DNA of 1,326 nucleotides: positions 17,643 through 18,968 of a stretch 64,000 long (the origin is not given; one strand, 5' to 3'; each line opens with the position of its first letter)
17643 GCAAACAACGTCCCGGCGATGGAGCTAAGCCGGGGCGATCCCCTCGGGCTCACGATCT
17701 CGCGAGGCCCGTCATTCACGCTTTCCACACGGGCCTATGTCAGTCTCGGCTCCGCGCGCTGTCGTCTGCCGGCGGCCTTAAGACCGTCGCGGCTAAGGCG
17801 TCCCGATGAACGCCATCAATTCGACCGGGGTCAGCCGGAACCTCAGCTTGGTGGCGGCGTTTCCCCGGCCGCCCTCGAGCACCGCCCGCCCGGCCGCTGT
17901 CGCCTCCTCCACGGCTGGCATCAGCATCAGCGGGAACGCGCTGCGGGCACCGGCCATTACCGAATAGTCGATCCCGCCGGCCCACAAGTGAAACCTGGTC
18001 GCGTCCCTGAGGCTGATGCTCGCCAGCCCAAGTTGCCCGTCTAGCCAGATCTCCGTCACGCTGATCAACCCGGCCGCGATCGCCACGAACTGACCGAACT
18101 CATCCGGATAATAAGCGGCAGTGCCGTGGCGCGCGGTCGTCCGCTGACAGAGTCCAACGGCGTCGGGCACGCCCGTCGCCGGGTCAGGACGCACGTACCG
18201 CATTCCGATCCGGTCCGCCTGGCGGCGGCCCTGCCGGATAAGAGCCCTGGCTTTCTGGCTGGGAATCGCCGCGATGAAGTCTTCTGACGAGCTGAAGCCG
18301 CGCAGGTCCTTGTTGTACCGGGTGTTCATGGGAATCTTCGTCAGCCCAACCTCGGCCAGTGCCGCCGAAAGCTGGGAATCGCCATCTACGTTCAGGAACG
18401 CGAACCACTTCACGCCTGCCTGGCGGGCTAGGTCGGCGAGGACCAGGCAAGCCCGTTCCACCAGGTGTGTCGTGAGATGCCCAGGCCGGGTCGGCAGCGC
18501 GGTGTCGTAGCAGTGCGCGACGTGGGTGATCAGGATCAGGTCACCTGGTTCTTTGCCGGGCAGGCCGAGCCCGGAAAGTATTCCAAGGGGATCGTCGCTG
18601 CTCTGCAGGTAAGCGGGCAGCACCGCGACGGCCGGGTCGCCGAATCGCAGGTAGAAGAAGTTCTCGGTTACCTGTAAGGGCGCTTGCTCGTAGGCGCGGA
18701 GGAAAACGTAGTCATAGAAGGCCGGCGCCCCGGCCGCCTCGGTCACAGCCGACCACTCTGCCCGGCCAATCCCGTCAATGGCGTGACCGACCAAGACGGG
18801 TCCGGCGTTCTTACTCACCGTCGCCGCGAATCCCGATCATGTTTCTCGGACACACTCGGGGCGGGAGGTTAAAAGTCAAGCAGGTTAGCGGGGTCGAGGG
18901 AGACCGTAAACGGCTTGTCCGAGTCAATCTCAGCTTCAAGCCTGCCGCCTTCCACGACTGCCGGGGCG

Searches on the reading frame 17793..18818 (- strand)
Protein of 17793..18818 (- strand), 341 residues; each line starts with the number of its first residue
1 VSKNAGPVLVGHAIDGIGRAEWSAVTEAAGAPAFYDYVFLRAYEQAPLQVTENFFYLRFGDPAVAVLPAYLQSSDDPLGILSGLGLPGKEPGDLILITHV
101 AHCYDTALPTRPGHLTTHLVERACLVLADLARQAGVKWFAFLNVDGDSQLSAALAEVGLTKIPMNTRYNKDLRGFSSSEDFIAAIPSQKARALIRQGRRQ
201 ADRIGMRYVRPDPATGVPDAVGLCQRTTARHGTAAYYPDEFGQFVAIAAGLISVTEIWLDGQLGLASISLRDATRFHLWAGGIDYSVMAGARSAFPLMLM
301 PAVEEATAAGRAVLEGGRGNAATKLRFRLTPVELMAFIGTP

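Call 19: search_protein_families(library=ncbifam, proteins=[window:17793-18818:-], max_evalue=10)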
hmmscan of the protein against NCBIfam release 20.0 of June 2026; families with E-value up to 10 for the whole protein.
window:17793-18818:- (341 aa): 0 families

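Call 20: search_protein_families(library=pfam, proteins=[window:17793-18818:-], max_evalue=10)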
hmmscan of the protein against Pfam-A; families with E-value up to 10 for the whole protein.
window:17793-18818:- (341 aa): 2 families
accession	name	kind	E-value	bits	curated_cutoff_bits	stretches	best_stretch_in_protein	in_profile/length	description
PF13480.13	Acetyltransf_6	-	2e-08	34.9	22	1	189-322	2-140/143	Acetyltransferase (GNAT) domain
PF04339.18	FemAB_like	-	0.0011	18.6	27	1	126-207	123-200/369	Peptidogalycan biosysnthesis/recognition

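Call 75: search_solved_structures(query=window:17793-18818:-, max_evalue=1)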
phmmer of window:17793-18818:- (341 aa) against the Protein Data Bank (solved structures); distinct sequences matched with E-value up to 1: 0.

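Call 93: search_protein_families(library=ncbifam, proteins=[window:17793-18818:-], max_evalue=0.001)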
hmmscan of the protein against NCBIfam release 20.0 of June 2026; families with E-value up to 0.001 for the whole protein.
window:17793-18818:- (341 aa): 0 families

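Call 95: search_protein_families(library=padloc, proteins=[window:17793-18818:-], max_evalue=0.001)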
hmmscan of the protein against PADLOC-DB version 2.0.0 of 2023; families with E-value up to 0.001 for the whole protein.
window:17793-18818:- (341 aa): 0 families
